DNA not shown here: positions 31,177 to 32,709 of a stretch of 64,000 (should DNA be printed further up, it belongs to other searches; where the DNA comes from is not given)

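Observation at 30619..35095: MshA-type GT4 plus histidine phosphatase plus PIG-L/LmbE deacetylase cluster (three-step GlcN-X pathway), beside an ABC exporter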

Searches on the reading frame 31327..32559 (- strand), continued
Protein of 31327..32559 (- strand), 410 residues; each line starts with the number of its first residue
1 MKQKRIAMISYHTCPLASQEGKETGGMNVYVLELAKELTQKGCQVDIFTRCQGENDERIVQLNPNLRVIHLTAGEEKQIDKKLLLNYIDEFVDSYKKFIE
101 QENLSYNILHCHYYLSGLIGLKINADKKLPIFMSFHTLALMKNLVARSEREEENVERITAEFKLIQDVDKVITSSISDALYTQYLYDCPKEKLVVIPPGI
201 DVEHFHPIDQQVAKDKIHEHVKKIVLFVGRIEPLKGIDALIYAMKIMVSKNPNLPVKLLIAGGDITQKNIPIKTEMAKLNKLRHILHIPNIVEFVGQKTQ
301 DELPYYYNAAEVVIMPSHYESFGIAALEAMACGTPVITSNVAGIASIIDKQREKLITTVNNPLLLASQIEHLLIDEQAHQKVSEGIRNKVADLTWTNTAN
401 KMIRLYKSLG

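Call 70: search_protein_families(library=ncbifam, proteins=[P0322, P0347, P0330, P0379, P0352, L050:5518-6738:+, L035:5007-6218:+, P0355, P0315, P0386], max_evalue=1e-25)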
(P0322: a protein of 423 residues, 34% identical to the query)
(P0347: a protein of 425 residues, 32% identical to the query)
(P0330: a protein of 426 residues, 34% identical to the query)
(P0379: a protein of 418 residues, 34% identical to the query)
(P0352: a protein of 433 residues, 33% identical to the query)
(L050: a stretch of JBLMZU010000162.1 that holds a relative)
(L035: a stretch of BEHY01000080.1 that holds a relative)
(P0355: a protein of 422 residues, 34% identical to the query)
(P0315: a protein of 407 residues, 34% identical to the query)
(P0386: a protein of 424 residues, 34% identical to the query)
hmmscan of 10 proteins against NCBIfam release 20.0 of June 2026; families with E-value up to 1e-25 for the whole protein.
P0322 (423 aa): 6 families
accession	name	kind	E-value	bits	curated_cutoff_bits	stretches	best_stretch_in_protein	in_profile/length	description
TIGR03449.1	mycothiol_MshA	equivalog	1e-130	436.3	462.5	1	12-411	1-402/406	D-inositol-3-phosphate glycosyltransferase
TIGR02472.1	sucr_P_syn_N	equivalog_domain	2.7e-42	145.1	576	1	29-399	23-428/439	sucrose-phosphate synthase, putative, glycosyltransferase domain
TIGR03999.1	thiol_BshA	equivalog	1.3e-30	106.6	273.7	1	195-410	165-371/375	N-acetyl-alpha-D-glucosaminyl L-malate synthase BshA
TIGR02149.1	glgA_Coryne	subfamily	1.1e-29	103.8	302.4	1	32-410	16-388/391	glycogen synthase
NF041876.1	EPS_EpsE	equivalog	5e-28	98.4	400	1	193-400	182-384/389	exopolysaccharide biosynthesis GT4 family glycosyltransferase EpsE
TIGR03088.1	stp2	hypoth_equivalog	3e-26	92.4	409.05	1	192-410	155-371/374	TIGR03088 family PEP-CTERM/XrtA system glycosyltransferase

P0347 (425 aa): 7 families
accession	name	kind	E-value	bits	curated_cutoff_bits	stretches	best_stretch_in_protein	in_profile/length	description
TIGR03449.1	mycothiol_MshA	equivalog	1.5e-131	439.1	462.5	1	8-412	1-403/406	D-inositol-3-phosphate glycosyltransferase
TIGR02472.1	sucr_P_syn_N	equivalog_domain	7.3e-33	114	576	0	25-219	23-234/439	sucrose-phosphate synthase, putative, glycosyltransferase domain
TIGR02149.1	glgA_Coryne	subfamily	1.1e-31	110.4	302.4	1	28-412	16-390/391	glycogen synthase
TIGR03088.1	stp2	hypoth_equivalog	2.9e-31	108.9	409.05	1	183-411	149-372/374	TIGR03088 family PEP-CTERM/XrtA system glycosyltransferase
TIGR03999.1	thiol_BshA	equivalog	1.3e-30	106.6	273.7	1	196-412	169-373/375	N-acetyl-alpha-D-glucosaminyl L-malate synthase BshA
NF041876.1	EPS_EpsE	equivalog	1.2e-28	100.5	400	1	184-394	176-377/389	exopolysaccharide biosynthesis GT4 family glycosyltransferase EpsE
TIGR04047.1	MSMEG_0565_glyc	hypoth_equivalog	1.6e-28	99.9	259.85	1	31-410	15-372/373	MSMEG_0565 family glycosyltransferase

P0330 (426 aa): 10 families
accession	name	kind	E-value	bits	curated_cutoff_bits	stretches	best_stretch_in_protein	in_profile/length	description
TIGR03449.1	mycothiol_MshA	equivalog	9.4e-116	387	462.5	1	9-415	1-404/406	D-inositol-3-phosphate glycosyltransferase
TIGR02149.1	glgA_Coryne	subfamily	6.8e-40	137.4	302.4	1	29-415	16-391/391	glycogen synthase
TIGR02472.1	sucr_P_syn_N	equivalog_domain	1.2e-35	123.2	576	1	9-402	2-429/439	sucrose-phosphate synthase, putative, glycosyltransferase domain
TIGR04047.1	MSMEG_0565_glyc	hypoth_equivalog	7.1e-35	120.8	259.85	1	33-412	16-372/373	MSMEG_0565 family glycosyltransferase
TIGR03999.1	thiol_BshA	equivalog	8.1e-32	110.6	273.7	1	187-414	156-373/375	N-acetyl-alpha-D-glucosaminyl L-malate synthase BshA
TIGR04063.1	stp3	hypoth_equivalog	1.6e-31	109.6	442.05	1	111-414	94-395/397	TIGR04063 family PEP-CTERM/XrtA system glycosyltransferase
NF041876.1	EPS_EpsE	equivalog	3.4e-30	105.6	400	1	174-405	160-387/389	exopolysaccharide biosynthesis GT4 family glycosyltransferase EpsE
TIGR04157.1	glyco_rSAM_CFB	subfamily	1.1e-28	100.4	400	1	168-369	162-355/406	TIGR04157 family glycosyltransferase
NF012028.0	PRK15484.1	subfamily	2.3e-28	99.4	618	1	200-410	162-374/380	lipopolysaccharide N-acetylglucosaminyltransferase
TIGR03088.1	stp2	hypoth_equivalog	1.2e-26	93.6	409.05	1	181-413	143-372/374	TIGR03088 family PEP-CTERM/XrtA system glycosyltransferase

P0379 (418 aa): 7 families
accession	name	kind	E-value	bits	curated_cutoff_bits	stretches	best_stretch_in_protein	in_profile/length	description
TIGR03449.1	mycothiol_MshA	equivalog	1.6e-95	320.4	462.5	1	14-416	1-402/406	D-inositol-3-phosphate glycosyltransferase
TIGR02149.1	glgA_Coryne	subfamily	1.9e-36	126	302.4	1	109-416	78-389/391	glycogen synthase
TIGR04047.1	MSMEG_0565_glyc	hypoth_equivalog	1.1e-29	103.7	259.85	1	35-415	13-372/373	MSMEG_0565 family glycosyltransferase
NF041876.1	EPS_EpsE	equivalog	2e-28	99.7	400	1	179-400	167-378/389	exopolysaccharide biosynthesis GT4 family glycosyltransferase EpsE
TIGR04157.1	glyco_rSAM_CFB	subfamily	9e-28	97.4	400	1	163-414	158-406/406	TIGR04157 family glycosyltransferase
TIGR02472.1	sucr_P_syn_N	equivalog_domain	1.1e-26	93.7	576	1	23-404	14-428/439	sucrose-phosphate synthase, putative, glycosyltransferase domain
NF047684.1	TeichurnBiosyTuaC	equivalog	1.7e-26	93.1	550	1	100-416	94-388/391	teichuronic acid biosynthesis protein TuaC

P0352 (433 aa): 10 families
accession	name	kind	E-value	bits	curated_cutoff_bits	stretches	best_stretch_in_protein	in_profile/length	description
TIGR03449.1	mycothiol_MshA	equivalog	5e-121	404.4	462.5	1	13-422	1-403/406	D-inositol-3-phosphate glycosyltransferase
TIGR02149.1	glgA_Coryne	subfamily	4e-37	128.3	302.4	0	315-422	276-390/391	glycogen synthase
TIGR02472.1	sucr_P_syn_N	equivalog_domain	9.1e-35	120.3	576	1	26-410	18-429/439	sucrose-phosphate synthase, putative, glycosyltransferase domain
TIGR04047.1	MSMEG_0565_glyc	hypoth_equivalog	1.9e-33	116.1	259.85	1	106-420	79-372/373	MSMEG_0565 family glycosyltransferase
TIGR04063.1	stp3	hypoth_equivalog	9.3e-31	107.1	442.05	1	92-422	73-395/397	TIGR04063 family PEP-CTERM/XrtA system glycosyltransferase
TIGR03999.1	thiol_BshA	equivalog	2.2e-30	105.9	273.7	1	167-422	136-373/375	N-acetyl-alpha-D-glucosaminyl L-malate synthase BshA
NF041876.1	EPS_EpsE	equivalog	3e-30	105.7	400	1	192-401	179-374/389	exopolysaccharide biosynthesis GT4 family glycosyltransferase EpsE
TIGR03088.1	stp2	hypoth_equivalog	7.4e-29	100.9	409.05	1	195-421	156-372/374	TIGR03088 family PEP-CTERM/XrtA system glycosyltransferase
NF012028.0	PRK15484.1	subfamily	2.7e-27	95.8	618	1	199-418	161-374/380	lipopolysaccharide N-acetylglucosaminyltransferase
TIGR04157.1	glyco_rSAM_CFB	subfamily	3.9e-27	95.3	400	1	164-419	158-406/406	TIGR04157 family glycosyltransferase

L050:5518-6738:+ (407 aa): 11 families
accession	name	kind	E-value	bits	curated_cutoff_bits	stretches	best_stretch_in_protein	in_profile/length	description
TIGR03449.1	mycothiol_MshA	equivalog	5.2e-109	364.8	462.5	1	1-405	1-401/406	D-inositol-3-phosphate glycosyltransferase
TIGR02149.1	glgA_Coryne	subfamily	2.4e-43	148.7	302.4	1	21-405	16-388/391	glycogen synthase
TIGR03999.1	thiol_BshA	equivalog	6.2e-38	130.7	273.7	1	20-405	11-371/375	N-acetyl-alpha-D-glucosaminyl L-malate synthase BshA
NF041876.1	EPS_EpsE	equivalog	1.8e-34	119.6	400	1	183-386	180-374/389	exopolysaccharide biosynthesis GT4 family glycosyltransferase EpsE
TIGR02472.1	sucr_P_syn_N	equivalog_domain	4.2e-34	118.1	576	1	18-396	23-430/439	sucrose-phosphate synthase, putative, glycosyltransferase domain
TIGR04047.1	MSMEG_0565_glyc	hypoth_equivalog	4.9e-32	111.4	259.85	1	20-405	12-372/373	MSMEG_0565 family glycosyltransferase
NF012028.0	PRK15484.1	subfamily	3.8e-31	108.5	618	1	186-401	158-372/380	lipopolysaccharide N-acetylglucosaminyltransferase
TIGR03088.1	stp2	hypoth_equivalog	3.8e-30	105.2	409.05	1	183-405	154-371/374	TIGR03088 family PEP-CTERM/XrtA system glycosyltransferase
TIGR04157.1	glyco_rSAM_CFB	subfamily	1.1e-29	103.7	400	1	155-404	159-406/406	TIGR04157 family glycosyltransferase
TIGR04063.1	stp3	hypoth_equivalog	8.4e-29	100.6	442.05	1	101-406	91-394/397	TIGR04063 family PEP-CTERM/XrtA system glycosyltransferase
NF038295.1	EPS_HpsP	equivalog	7.1e-28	97.7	550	1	189-405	176-385/388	hormogonium polysaccharide biosynthesis glycosyltransferase HpsP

L035:5007-6218:+ (404 aa): 9 families
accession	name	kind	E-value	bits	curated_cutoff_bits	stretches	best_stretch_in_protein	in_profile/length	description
TIGR03449.1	mycothiol_MshA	equivalog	1.2e-123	413.1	462.5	1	2-404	1-400/406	D-inositol-3-phosphate glycosyltransferase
TIGR02149.1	glgA_Coryne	subfamily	9.9e-41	140.1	302.4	1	101-404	81-387/391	glycogen synthase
NF041876.1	EPS_EpsE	equivalog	9.1e-38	130.5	400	1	172-386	169-374/389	exopolysaccharide biosynthesis GT4 family glycosyltransferase EpsE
TIGR02472.1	sucr_P_syn_N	equivalog_domain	2.4e-34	118.9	576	1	19-386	23-419/439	sucrose-phosphate synthase, putative, glycosyltransferase domain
TIGR03088.1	stp2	hypoth_equivalog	2.6e-34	118.9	409.05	1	186-404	157-370/374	TIGR03088 family PEP-CTERM/XrtA system glycosyltransferase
TIGR04047.1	MSMEG_0565_glyc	hypoth_equivalog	1.6e-33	116.3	259.85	1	23-404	14-371/373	MSMEG_0565 family glycosyltransferase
TIGR03999.1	thiol_BshA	equivalog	3.5e-31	108.5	273.7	1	22-402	12-368/375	N-acetyl-alpha-D-glucosaminyl L-malate synthase BshA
NF038295.1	EPS_HpsP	equivalog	3.9e-27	95.2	550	1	94-404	83-384/388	hormogonium polysaccharide biosynthesis glycosyltransferase HpsP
TIGR04063.1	stp3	hypoth_equivalog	9.7e-26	90.6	442.05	0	157-389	149-376/397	TIGR04063 family PEP-CTERM/XrtA system glycosyltransferase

P0355 (422 aa): 7 families
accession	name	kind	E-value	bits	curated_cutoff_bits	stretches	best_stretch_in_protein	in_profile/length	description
TIGR03449.1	mycothiol_MshA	equivalog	2.9e-79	266.8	462.5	1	2-409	1-402/406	D-inositol-3-phosphate glycosyltransferase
TIGR02472.1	sucr_P_syn_N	equivalog_domain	1.8e-41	142.4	576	1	20-404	24-435/439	sucrose-phosphate synthase, putative, glycosyltransferase domain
TIGR02149.1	glgA_Coryne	subfamily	1.5e-36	126.4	302.4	1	22-409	16-389/391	glycogen synthase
TIGR04157.1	glyco_rSAM_CFB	subfamily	3.9e-30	105.1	400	1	148-371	148-362/406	TIGR04157 family glycosyltransferase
TIGR04047.1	MSMEG_0565_glyc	hypoth_equivalog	4.6e-30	104.9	259.85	1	23-408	13-372/373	MSMEG_0565 family glycosyltransferase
TIGR03999.1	thiol_BshA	equivalog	1.1e-27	96.9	273.7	1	168-410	143-373/375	N-acetyl-alpha-D-glucosaminyl L-malate synthase BshA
NF012028.0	PRK15484.1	subfamily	1.8e-26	93.1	618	1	191-404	158-372/380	lipopolysaccharide N-acetylglucosaminyltransferase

P0315 (407 aa): 10 families
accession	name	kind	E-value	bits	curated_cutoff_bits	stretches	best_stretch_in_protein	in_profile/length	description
TIGR03449.1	mycothiol_MshA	equivalog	2.4e-101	339.6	462.5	1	5-403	1-403/406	D-inositol-3-phosphate glycosyltransferase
NF041876.1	EPS_EpsE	equivalog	6.9e-36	124.3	400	1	181-381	177-373/389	exopolysaccharide biosynthesis GT4 family glycosyltransferase EpsE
TIGR02149.1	glgA_Coryne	subfamily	4.2e-35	121.6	302.4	1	101-402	79-389/391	glycogen synthase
TIGR02472.1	sucr_P_syn_N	equivalog_domain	1.1e-33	116.8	576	1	18-391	19-429/439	sucrose-phosphate synthase, putative, glycosyltransferase domain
TIGR03088.1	stp2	hypoth_equivalog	1.1e-29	103.7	409.05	1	172-402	144-372/374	TIGR03088 family PEP-CTERM/XrtA system glycosyltransferase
TIGR04047.1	MSMEG_0565_glyc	hypoth_equivalog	1.5e-29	103.2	259.85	1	29-401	16-372/373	MSMEG_0565 family glycosyltransferase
NF038295.1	EPS_HpsP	equivalog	3.6e-29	102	550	1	91-402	78-386/388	hormogonium polysaccharide biosynthesis glycosyltransferase HpsP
TIGR04063.1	stp3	hypoth_equivalog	1.5e-28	99.8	442.05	1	100-402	87-394/397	TIGR04063 family PEP-CTERM/XrtA system glycosyltransferase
TIGR03999.1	thiol_BshA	equivalog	2e-28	99.4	273.7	1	102-403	81-373/375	N-acetyl-alpha-D-glucosaminyl L-malate synthase BshA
NF012028.0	PRK15484.1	subfamily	1.6e-26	93.3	618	1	163-400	138-375/380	lipopolysaccharide N-acetylglucosaminyltransferase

P0386 (424 aa): 3 families
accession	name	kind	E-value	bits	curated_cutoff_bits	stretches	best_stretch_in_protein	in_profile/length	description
TIGR03449.1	mycothiol_MshA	equivalog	2.9e-80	270.1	462.5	1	4-422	1-403/406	D-inositol-3-phosphate glycosyltransferase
TIGR02472.1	sucr_P_syn_N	equivalog_domain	7.1e-28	97.6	576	1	21-410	22-429/439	sucrose-phosphate synthase, putative, glycosyltransferase domain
TIGR02149.1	glgA_Coryne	subfamily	1.9e-27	96.4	302.4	0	313-423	274-391/391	glycogen synthase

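Call 72: predict_structure(alignment_id=A1)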
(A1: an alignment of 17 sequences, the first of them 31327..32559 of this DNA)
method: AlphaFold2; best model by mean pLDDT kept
length: 410 residues; sequences in the alignment: 17
mean_pLDDT: 83.8   pTM: 0.84
mean pLDDT of the five models: 83.8, 83.5, 81.5, 81.2, 80.3
residues with pLDDT >= 90: 167; 70-90: 179; 50-70: 57; < 50: 7
segments of 3 or more residues with pLDDT < 50: 349-353
pLDDT, mean of each block of 10 residues (from residue 1): 85 81 71 95 95 84 95 81 90 95 95 95 90 85 70 86 95 86 92 91 91 92 85 72 89 89 63 76 78 79 91 71 77 81 55 53 84 88 85 92 89
secondary structure, 60 per line:
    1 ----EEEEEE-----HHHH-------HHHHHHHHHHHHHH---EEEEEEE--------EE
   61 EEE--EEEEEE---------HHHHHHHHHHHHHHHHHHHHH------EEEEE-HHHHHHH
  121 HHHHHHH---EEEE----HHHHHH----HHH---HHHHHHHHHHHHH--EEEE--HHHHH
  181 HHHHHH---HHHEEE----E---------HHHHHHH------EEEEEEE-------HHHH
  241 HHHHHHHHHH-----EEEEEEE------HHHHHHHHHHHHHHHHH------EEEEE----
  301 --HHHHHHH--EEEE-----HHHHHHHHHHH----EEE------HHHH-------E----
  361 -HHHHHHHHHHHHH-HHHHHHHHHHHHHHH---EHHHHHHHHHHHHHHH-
elements in order: E5-10 H16-19 H27-40 E44-50 E59-63 E66-71 H81-101 E108-112 H114-127 E131-134 H139-144 H155-167 E170-173 H176-186 E193-195 H210-216 E223-229 H237-250 E256-262 H269-285 E292-296 H303-309 E312-315 H321-331 E336-338 H345-348 H362-374 H376-390 H395-409

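Call 75: fold_search(model_id=the predicted structure, library=pdb)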
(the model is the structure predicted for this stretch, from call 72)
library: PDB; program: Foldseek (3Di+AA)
matches with E <= 10: 1546; with E <= 0.001: 506
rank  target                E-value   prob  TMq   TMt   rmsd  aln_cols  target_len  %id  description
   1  3c4q_A                1.5e-32  1.00  0.84  0.87   2.9       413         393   29  Structure of the retaining glycosyltransferase MshA : The first step in mycothiol biosynthesis. Organism : Corynebacte (released 2008-04-01)
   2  3c48_A                3.1e-32  1.00  0.52  0.54  11.4       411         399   29  Structure of the retaining glycosyltransferase MshA: The first step in mycothiol biosynthesis. Organism: Corynebacteri (released 2008-03-25)
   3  3c48_B                2.7e-31  1.00  0.51  0.53  11.1       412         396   28  Structure of the retaining glycosyltransferase MshA: The first step in mycothiol biosynthesis. Organism: Corynebacteri (released 2008-03-25)
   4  3c4q_B                3.4e-31  1.00  0.84  0.88   2.9       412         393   29  Structure of the retaining glycosyltransferase MshA : The first step in mycothiol biosynthesis. Organism : Corynebacte (released 2008-04-01)
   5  6kih_A                2.0e-29  1.00  0.86  0.88   2.8       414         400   29  Sucrose-phosphate synthase (tll1590) from Thermosynechococcus elongatus (released 2020-05-27)
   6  6kih_B                6.3e-29  1.00  0.86  0.89   2.7       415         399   30  Sucrose-phosphate synthase (tll1590) from Thermosynechococcus elongatus (released 2020-05-27)
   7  2r60                  3.3e-24  1.00  0.55  0.51   8.5       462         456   24  Structure of apo Sucrose Phosphate Synthase (SPS) of Halothermothrix orenii (released 2008-06-10)
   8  3fro_A                3.0e-22  1.00  0.75  0.71   6.4       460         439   18  Crystal structure of Pyrococcus abyssi glycogen synthase with open and closed conformations (released 2010-01-12)
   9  3l01_A                4.1e-21  1.00  0.75  0.73   6.2       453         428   18  Crystal structure of monomeric glycogen synthase from Pyrococcus abyssi (released 2010-12-29)
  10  2bis_A                1.3e-19  1.00  0.75  0.70   6.4       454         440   18  Structure of glycogen synthase from Pyrococcus abyssi (released 2005-11-28)
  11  6n1x                  1.5e-19  1.00  0.75  0.81   4.5       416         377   19  BshA from Staphylococcus aureus complexed with UDP and N-acetylglucosamine (released 2019-08-21)
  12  7qsg_A                1.8e-19  1.00  0.73  0.78   4.6       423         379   20  Methylmannose polysaccharide mannosyltransferase from M. hassiacum (released 2023-01-25)
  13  6tvp_B                1.9e-19  1.00  0.71  0.74   4.9       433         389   21  Structure of Mycobacterium smegmatis alpha-maltose-1-phosphate synthase GlgM (released 2020-04-22)
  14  6d9t                  6.9e-19  1.00  0.74  0.80   4.6       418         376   19  BshA from Staphylococcus aureus complexed with UDP (released 2019-05-08)
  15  3s27_H                9.0e-19  1.00  0.76  0.41   5.2       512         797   15  The crystal structure of sucrose synthase-1 from Arabidopsis thaliana and its functional implications. (released 2011-08-24)
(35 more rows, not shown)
